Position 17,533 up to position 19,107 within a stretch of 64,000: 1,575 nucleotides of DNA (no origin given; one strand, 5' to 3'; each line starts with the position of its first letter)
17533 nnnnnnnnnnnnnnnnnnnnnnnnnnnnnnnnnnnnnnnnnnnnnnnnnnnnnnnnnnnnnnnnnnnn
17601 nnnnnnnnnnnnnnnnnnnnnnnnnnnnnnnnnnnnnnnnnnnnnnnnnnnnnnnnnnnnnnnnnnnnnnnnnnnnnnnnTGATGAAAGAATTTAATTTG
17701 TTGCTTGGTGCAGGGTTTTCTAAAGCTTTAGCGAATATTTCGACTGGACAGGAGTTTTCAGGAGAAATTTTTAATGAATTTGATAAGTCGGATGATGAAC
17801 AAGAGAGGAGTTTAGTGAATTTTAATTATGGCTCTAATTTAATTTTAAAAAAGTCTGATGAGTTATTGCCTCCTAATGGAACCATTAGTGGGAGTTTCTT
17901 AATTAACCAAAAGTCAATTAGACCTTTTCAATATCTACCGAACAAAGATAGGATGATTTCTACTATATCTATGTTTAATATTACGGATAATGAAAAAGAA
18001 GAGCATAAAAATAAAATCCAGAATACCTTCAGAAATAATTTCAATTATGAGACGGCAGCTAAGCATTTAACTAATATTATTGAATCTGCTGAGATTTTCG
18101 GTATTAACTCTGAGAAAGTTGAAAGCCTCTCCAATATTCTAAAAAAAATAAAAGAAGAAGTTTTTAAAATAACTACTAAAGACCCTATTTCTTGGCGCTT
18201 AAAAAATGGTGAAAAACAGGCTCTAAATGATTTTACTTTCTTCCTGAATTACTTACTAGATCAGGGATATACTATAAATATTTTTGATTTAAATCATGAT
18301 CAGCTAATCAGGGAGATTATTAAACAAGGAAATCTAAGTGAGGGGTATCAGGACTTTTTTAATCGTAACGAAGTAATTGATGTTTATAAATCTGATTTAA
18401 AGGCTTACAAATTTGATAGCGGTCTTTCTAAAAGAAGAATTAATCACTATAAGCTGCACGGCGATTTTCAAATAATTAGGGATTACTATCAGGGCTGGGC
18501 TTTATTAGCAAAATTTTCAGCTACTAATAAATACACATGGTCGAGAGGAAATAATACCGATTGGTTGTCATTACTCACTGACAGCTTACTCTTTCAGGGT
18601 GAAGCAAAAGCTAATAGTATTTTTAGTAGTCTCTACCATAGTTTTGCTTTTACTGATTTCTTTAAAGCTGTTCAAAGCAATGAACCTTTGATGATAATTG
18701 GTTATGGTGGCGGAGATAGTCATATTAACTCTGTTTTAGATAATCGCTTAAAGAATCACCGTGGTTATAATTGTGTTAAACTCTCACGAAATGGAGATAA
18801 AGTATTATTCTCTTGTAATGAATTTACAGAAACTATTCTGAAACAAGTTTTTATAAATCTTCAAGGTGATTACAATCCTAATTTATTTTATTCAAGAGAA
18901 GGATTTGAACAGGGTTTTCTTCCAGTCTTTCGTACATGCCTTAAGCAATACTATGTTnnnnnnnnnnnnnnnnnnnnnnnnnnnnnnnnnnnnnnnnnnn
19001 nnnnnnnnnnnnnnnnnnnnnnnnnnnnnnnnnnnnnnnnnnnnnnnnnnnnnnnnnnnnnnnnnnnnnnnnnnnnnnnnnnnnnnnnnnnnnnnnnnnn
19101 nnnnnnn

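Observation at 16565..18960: DUF4143-type AAA+ ATPase translationally coupled to a SIR2_2-like protein: candidate NAD+-depleting defence module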

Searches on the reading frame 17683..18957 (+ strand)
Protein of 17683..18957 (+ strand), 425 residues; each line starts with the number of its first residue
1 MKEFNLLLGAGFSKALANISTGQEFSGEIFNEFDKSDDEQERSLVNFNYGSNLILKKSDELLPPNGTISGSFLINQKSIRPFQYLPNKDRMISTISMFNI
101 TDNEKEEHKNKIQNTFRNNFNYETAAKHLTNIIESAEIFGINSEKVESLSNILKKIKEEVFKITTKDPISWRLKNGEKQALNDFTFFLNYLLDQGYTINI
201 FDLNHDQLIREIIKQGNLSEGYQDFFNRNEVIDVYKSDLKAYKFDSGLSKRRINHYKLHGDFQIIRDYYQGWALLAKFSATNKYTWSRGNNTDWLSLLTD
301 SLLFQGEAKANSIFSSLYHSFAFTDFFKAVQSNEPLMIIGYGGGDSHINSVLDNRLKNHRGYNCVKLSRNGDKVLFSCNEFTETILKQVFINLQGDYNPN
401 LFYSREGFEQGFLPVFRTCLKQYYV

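Call 3: search_protein_families(library=pfam, proteins=[window:17683-18957:+], max_evalue=1)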
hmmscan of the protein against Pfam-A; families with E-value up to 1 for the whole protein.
window:17683-18957:+ (425 aa): 1 family
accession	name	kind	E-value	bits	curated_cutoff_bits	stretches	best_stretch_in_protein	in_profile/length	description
PF13289.12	SIR2_2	-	4.6e-06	27.2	24.5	1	200-360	3-110/141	SIR2-like domain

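Call 4: search_protein_families(library=padloc, proteins=[window:17683-18957:+], max_evalue=1)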
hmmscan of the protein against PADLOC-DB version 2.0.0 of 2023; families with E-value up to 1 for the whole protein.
window:17683-18957:+ (425 aa): 13 families
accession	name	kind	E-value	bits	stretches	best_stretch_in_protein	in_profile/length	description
PDLC02414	Aga_SIR2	-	1.1e-08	32.7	1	111-373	29-263/313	-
PDLC02408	Aga_SIR2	-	9.4e-08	29.5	1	111-368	58-287/343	Class II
PDLC04079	SIR2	-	1.9e-05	21.4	1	322-357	309-345/430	-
PDLC04093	SIR2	-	7.2e-05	19.9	2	333-368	269-304/395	-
PDLC04087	SIR2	-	9.7e-05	19.4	1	145-359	79-277/343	-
PDLC02419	Aga_SIR2-PNTD1-PNTD2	-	0.00032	17.5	0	188-264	111-176/558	Class I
PDLC02186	SIR2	-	0.0008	16.6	1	323-358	293-326/412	-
PDLC04082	SIR2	-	0.00096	16.1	1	328-360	247-279/345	-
PDLC04088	SIR2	-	0.0011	16.2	1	197-360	173-318/390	-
PDLC04090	SIR2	-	0.0023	15.2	1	302-352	285-335/426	-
PDLC04076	SIR2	-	0.0026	15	1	323-358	290-323/406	-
PDLC04077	SIR2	-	0.021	12.8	1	328-357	37-66/135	-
PDLC04085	SIR2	-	0.025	11.4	1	332-358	345-371/463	-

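Call 5: find_homologous_proteins(query=window:17683-18957:+, max_evalue=0.001)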
Query window:17683-18957:+ (425 aa): 17 proteins with E <= 0.001 among 5123 candidates.
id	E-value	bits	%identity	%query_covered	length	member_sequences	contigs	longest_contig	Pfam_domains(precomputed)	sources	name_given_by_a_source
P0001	1.6e-282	955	100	100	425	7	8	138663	PF13289.13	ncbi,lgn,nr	ncbi:MAG: SIR2 family protein [Cyanobacteria bacterium REEB446]|nr:SIR2 family protein [Cyanobacteri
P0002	3.7e-235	799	85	100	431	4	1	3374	PF13289.13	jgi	jgi:hypothetical protein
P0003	2.5e-233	793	85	100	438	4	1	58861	PF13289.13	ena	-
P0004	7.3e-225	765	83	100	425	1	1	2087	PF13289.13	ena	-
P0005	2.6e-187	641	74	100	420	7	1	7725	PF13289.13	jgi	jgi:hypothetical protein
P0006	2.4e-182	625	72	100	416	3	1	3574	PF13289.13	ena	-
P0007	1.0e-177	610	70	100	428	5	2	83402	PF13289.13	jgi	jgi:hypothetical protein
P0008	2.3e-175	602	69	100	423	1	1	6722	PF13289.13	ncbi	ncbi:MAG: hypothetical protein ACKO3R_00040, partial [bacterium]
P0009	1.6e-174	599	69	100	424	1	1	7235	PF13289.13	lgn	-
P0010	4.1e-174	598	69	100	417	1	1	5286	-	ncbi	-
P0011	4.7e-169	581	68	100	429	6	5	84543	PF13289.13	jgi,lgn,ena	jgi:hypothetical protein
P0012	1.1e-165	570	67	100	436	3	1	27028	PF13289.13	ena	-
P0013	9.3e-151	521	73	80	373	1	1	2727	PF13289.13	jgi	jgi:hypothetical protein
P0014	7.1e-129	449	55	100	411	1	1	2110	-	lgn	-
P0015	2.6e-52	197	36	99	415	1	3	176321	PF13289.13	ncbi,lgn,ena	-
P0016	7.4e-25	106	33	82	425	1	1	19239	-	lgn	-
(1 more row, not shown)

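Call 6: search_protein_families(library=ncbifam, proteins=[window:17683-18957:+], max_evalue=0.1)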
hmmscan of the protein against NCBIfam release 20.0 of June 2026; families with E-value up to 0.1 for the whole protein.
window:17683-18957:+ (425 aa): 1 family
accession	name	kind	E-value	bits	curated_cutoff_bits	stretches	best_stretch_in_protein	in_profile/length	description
NF042942.1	SIR2_antiphage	equivalog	0.0012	17.9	500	1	323-358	287-320/392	SIR2 family anti-phage-associated protein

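Call 7: find_encoding_contigs(protein=P0003, flank=6000, max_places=3)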
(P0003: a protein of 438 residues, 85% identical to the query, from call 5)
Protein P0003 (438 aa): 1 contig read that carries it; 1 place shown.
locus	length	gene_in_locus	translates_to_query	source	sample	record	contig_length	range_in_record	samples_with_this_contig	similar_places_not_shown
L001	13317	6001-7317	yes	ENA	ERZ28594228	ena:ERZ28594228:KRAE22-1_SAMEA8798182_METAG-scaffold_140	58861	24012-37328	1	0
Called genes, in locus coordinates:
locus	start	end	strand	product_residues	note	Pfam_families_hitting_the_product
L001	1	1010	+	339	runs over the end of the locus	-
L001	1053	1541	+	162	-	-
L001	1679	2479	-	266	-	PF00929:RNase_T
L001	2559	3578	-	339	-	-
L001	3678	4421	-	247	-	-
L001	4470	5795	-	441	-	PF03952:Enolase_N, PF00113:Enolase_C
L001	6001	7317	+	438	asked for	PF13289:SIR2_2 (faint)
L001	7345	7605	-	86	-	PF13711:DUF4160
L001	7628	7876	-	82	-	PF10387:DUF2442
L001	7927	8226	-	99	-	-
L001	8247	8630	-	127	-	-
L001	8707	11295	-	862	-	-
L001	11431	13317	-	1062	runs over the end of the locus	PF00873:ACR_tran, PF02355:SecD_SecF_C (weak), PF03176:MMPL (weak), PF00873:ACR_tran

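Call 8: find_encoding_contigs(protein=P0007, flank=6000, max_places=3)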
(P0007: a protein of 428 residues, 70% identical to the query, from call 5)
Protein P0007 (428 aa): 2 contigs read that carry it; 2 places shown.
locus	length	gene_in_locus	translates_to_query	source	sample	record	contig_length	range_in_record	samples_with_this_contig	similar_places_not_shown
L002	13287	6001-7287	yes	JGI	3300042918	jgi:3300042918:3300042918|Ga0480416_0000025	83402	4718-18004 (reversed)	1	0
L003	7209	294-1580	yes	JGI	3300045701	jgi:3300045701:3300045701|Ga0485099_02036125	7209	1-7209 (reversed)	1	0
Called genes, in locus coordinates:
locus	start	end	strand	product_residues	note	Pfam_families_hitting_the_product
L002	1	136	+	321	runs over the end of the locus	-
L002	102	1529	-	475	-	PF00474:SSF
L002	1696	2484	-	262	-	PF00929:RNase_T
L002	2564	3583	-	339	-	-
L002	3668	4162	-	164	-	-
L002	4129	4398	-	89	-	-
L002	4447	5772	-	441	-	PF03952:Enolase_N, PF00113:Enolase_C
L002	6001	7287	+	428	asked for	PF13289:SIR2_2 (faint)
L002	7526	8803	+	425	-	PF13173:AAA_14, PF13635:DUF4143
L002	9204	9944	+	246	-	-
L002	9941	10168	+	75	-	PF20293:MC6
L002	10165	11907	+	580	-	PF20275:CTD10 (weak), PF10088:DUF2326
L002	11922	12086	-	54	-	-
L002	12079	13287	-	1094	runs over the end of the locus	PF00873:ACR_tran, PF02355:SecD_SecF_C (weak), PF03176:MMPL, PF00873:ACR_tran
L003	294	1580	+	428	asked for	PF13289:SIR2_2 (faint)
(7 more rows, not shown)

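Call 9: find_encoding_contigs(protein=P0011, flank=6000, max_places=3)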
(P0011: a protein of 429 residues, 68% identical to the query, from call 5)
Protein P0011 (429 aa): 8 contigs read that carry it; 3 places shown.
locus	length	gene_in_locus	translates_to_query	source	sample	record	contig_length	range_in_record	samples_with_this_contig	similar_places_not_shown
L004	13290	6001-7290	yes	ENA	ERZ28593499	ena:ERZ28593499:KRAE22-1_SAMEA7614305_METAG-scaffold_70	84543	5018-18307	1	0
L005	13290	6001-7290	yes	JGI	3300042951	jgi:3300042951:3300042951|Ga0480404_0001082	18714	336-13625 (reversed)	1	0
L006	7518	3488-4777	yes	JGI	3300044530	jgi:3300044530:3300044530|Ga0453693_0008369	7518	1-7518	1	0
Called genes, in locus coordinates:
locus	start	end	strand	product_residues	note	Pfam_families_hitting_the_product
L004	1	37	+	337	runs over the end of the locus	-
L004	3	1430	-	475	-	PF00474:SSF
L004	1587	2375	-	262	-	PF00929:RNase_T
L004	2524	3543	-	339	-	-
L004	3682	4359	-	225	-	-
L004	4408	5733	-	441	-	PF03952:Enolase_N, PF00113:Enolase_C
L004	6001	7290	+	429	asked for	PF13289:SIR2_2 (faint)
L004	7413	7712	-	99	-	-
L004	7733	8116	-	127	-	-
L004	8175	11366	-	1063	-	PF00873:ACR_tran, PF02355:SecD_SecF_C (weak), PF03176:MMPL (weak), PF00873:ACR_tran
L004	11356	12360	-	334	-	PF25919:BSH_CusB (faint), PF00364:Biotin_lipoyl (faint), PF25917:BSH_RND (weak), PF25984:BSH_YknX (faint), PF25954:Beta-barrel_RND_2, PF25975:CzcB_C (weak), PF25989:YknX_C (weak)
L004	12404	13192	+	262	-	PF00535:Glycos_transf_2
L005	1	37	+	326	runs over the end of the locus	-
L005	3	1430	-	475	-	PF00474:SSF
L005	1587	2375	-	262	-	PF00929:RNase_T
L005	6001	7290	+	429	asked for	PF13289:SIR2_2 (faint)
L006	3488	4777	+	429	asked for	PF13289:SIR2_2 (faint)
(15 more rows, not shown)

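Call 11: find_encoding_contigs(protein=P0015, flank=6000, max_places=3)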
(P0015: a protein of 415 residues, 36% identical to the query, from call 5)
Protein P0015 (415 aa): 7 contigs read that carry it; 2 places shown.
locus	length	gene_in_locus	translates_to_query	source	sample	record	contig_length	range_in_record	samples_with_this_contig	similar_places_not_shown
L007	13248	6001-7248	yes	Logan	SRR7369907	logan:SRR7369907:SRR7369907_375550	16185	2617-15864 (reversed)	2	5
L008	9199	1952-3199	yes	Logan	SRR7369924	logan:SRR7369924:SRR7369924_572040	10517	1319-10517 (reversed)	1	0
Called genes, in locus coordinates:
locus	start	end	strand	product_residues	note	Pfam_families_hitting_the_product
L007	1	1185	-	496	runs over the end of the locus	PF00239:Resolvase, PF13408:Zn_ribbon_recom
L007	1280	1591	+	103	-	-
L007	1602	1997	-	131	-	PF13240:Zn_Ribbon_1 (faint), PF12773:DZR (weak), PF05154:TM2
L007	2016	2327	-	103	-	-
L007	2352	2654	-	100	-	-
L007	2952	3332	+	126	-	-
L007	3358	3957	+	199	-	-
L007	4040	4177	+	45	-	-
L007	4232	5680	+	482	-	-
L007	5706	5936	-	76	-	PF13560:HTH_31 (weak)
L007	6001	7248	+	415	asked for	PF13289:SIR2_2 (faint)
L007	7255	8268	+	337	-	-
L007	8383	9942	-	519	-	PF02463:SMC_N (faint), PF13175:AAA_15, PF13304:AAA_21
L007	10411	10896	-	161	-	-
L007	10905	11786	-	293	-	PF18144:SMODS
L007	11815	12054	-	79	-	PF09954:DUF2188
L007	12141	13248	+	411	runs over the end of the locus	PF12844:HTH_19 (weak), PF13560:HTH_31 (faint), PF01381:HTH_3, PF06114:Peptidase_M78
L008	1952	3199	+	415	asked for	PF13289:SIR2_2 (faint)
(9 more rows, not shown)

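Call 12: find_encoding_contigs(protein=P0012, flank=6000, max_places=2)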
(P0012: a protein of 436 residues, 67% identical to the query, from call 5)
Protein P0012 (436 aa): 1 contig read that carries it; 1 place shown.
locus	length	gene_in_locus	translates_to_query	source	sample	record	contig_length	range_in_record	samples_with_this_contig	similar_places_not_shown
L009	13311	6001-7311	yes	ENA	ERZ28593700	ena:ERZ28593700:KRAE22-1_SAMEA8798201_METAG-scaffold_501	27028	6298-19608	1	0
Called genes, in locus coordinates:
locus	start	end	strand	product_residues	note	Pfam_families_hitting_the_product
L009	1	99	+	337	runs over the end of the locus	-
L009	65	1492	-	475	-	PF00474:SSF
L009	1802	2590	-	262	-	PF00929:RNase_T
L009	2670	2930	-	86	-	-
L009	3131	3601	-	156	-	-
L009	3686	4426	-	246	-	-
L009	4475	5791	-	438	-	PF03952:Enolase_N, PF00113:Enolase_C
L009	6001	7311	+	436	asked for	PF13289:SIR2_2 (faint)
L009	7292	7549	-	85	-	PF10387:DUF2442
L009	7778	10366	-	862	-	PF07693:KAP_NTPase, PF13401:AAA_22 (faint)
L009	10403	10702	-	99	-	-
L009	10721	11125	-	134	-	-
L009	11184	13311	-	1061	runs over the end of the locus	PF00873:ACR_tran, PF02355:SecD_SecF_C (weak), PF03176:MMPL (weak), PF00873:ACR_tran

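Call 13: find_encoding_contigs(protein=P0016, flank=6000, max_places=2)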
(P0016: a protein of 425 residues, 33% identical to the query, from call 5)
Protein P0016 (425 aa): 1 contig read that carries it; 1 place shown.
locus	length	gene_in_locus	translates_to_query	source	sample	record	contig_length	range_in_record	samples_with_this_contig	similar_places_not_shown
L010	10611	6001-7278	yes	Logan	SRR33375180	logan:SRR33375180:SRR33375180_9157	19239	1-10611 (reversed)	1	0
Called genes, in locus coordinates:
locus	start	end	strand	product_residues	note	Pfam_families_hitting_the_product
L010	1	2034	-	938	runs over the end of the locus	PF01555:N6_N4_Mtase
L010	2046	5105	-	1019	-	PF04851:ResIII, PF19778:RE_endonuc (weak)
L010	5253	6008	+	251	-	PF12705:PDDEXK_1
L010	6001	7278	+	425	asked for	-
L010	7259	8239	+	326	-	PF14022:DUF4238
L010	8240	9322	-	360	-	-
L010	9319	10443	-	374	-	-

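Call 44: predict_structure(alignment_id=A2)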
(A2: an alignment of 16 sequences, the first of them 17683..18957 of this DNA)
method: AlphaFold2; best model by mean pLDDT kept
length: 425 residues; sequences in the alignment: 16
mean_pLDDT: 68.2   pTM: 0.72
mean pLDDT of the five models: 68.2, 67.8, 67.7, 65.1, 61.1
residues with pLDDT >= 90: 27; 70-90: 209; 50-70: 100; < 50: 89
segments of 3 or more residues with pLDDT < 50: 49-59, 68-85, 170-176, 282-308, 360-374, 396-403
pLDDT, mean of each block of 10 residues (from residue 1): 83 70 77 83 67 43 53 38 55 73 79 79 75 76 82 77 57 51 84 92 79 84 90 69 89 87 62 68 42 40 45 68 88 79 67 64 41 51 70 54 58 78 59
secondary structure, 60 per line:
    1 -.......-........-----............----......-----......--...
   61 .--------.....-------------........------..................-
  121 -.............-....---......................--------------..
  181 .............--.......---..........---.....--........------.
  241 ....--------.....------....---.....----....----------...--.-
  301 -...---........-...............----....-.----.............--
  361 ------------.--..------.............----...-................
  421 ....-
elements in order: E2-8 H10-17 H23-34 H39-44 H50-55 H58-61 H70-74 H88-95 H102-119 H122-134 H136-139 H143-164 H179-193 E196-202 H206-215 E226-233 E240-244 E253-257 E264-267 E271-275 H280-283 H308-315 H317-331 E336-339 H346-358 H384-396 H405-424

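Call 46: search_protein_representatives(alignment_id=A2)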
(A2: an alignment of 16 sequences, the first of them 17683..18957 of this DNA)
Query: 16 sequences, 419 profile positions. Proteins with E-value up to 0.001 (for the whole library): 430; up to 1e-10: 49; up to 1e-30: 10. The best 150 are listed.
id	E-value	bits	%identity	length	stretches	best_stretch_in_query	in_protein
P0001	4.6e-199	678.3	-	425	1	4-417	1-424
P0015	1.8e-146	505.1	-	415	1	1-418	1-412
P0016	4.7e-123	427.9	-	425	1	1-417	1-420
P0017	1.3e-97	344.1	-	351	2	91-417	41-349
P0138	1.2e-81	291.6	-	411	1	5-416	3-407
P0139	1.2e-66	242.1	-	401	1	4-411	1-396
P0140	3.5e-56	207.6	-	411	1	5-412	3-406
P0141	1.5e-53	199.0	-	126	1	302-418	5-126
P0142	1.2e-43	166.3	-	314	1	109-409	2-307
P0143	4.4e-37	144.7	-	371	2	94-355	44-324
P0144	2.3e-30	122.6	-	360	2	100-356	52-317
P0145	5.8e-30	121.3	-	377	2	108-373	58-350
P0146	4.0e-28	115.2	-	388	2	106-372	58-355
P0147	1.4e-27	113.4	-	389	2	102-352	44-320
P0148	1.0e-24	104.0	-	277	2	195-355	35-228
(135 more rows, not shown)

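Call 47: fold_search(model_id=the predicted structure, library=pdb)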
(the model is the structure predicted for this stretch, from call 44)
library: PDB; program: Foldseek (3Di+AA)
matches with E <= 10: 330; with E <= 0.001: 15
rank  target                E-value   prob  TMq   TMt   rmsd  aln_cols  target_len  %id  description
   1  8suw_B                1.3e-08  1.00  0.49  0.52   9.4       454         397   15  E. coli SIR2-HerA complex (dodecamer SIR2 bound 4 protomers of HerA) (released 2024-03-27)
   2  8sub_I                2.3e-08  1.00  0.44  0.47   8.5       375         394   16  E. coli SIR2-HerA complex (dodecamer SIR2 pentamer HerA) (released 2023-12-27)
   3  8yhx_Q                5.5e-08  1.00  0.51  0.52  10.6       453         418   16  Cryo-EM structure of the trimeric HerA (released 2024-11-06)
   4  8sub_B                6.1e-08  1.00  0.47  0.50   9.8       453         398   15  E. coli SIR2-HerA complex (dodecamer SIR2 pentamer HerA) (released 2023-12-27)
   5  8sub_K                7.2e-08  1.00  0.45  0.47  10.4       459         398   14  E. coli SIR2-HerA complex (dodecamer SIR2 pentamer HerA) (released 2023-12-27)
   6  8sub_E                9.4e-08  1.00  0.47  0.49  10.2       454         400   15  E. coli SIR2-HerA complex (dodecamer SIR2 pentamer HerA) (released 2023-12-27)
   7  8yhx_G                1.0e-07  1.00  0.45  0.46   9.6       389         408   18  Cryo-EM structure of the trimeric HerA (released 2024-11-06)
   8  8su9_D                3.3e-07  1.00  0.44  0.47  11.6       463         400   15  E. coli SIR2-HerA complex (hexamer HerA bound with dodecamer Sir2) (released 2024-03-27)
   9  8sxx_B                4.1e-07  1.00  0.46  0.51  10.4       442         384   18  E. coli dodecamer SIR2 (released 2023-12-27)
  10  8sub_D                4.8e-07  1.00  0.46  0.48  10.4       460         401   14  E. coli SIR2-HerA complex (dodecamer SIR2 pentamer HerA) (released 2023-12-27)
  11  8yhx_J                1.5e-06  1.00  0.46  0.46  11.0       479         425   15  Cryo-EM structure of the trimeric HerA (released 2024-11-06)
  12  8wld_Q                2.8e-06  1.00  0.49  0.60   7.3       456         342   13  Cryo-EM structure of SIR2/HerA antiphage complex (released 2024-09-11)
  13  8sxx_D                1.4e-05  1.00  0.46  0.50  10.4       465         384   14  E. coli dodecamer SIR2 (released 2023-12-27)
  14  8wld_H                9.0e-05  1.00  0.40  0.49   9.1       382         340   15  Cryo-EM structure of SIR2/HerA antiphage complex (released 2024-09-11)
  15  8woc_Q                1.2e-04  1.00  0.34  0.52  12.1       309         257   14  Cryo-EM structure of SIR2/HerA complex (released 2024-09-11)
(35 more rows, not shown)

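Call 49: search_protein_families(library=padloc, alignment_id=A3, max_evalue=0.00001)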
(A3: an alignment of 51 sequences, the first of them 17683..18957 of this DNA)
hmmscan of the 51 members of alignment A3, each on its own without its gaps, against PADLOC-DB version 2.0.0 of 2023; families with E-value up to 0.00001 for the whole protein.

A. member 1, window:17683-18957:+ (425 aa): 2 families
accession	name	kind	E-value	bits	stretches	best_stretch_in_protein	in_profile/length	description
PDLC02414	Aga_SIR2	-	1.1e-08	32.7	1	111-373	29-263/313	-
PDLC02408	Aga_SIR2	-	9.4e-08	29.5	1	111-368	58-287/343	Class II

B. families by the number of members that match (of 51 scanned): 29 families (the first 25 are shown)
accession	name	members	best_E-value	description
PDLC02408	Aga_SIR2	44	3e-59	Class II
PDLC02414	Aga_SIR2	44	1.2e-57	-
PDLC04087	SIR2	41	1.2e-26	-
PDLC04093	SIR2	36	1.1e-41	-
PDLC04084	SIR2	29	3.9e-70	-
PDLC04082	SIR2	26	1.7e-21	-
PDLC04088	SIR2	25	3.8e-25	-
PDLC04096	SIR2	23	2e-16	-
PDLC04085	SIR2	21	2.3e-41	-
PDLC04081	SIR2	19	6.7e-30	-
PDLC04094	SIR2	18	9.3e-27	-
PDLC04079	SIR2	17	3.7e-50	-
PDLC04083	SIR2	17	9.5e-16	-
PDLC04078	SIR2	14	1.8e-13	-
PDLC02186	SIR2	12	2.6e-47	-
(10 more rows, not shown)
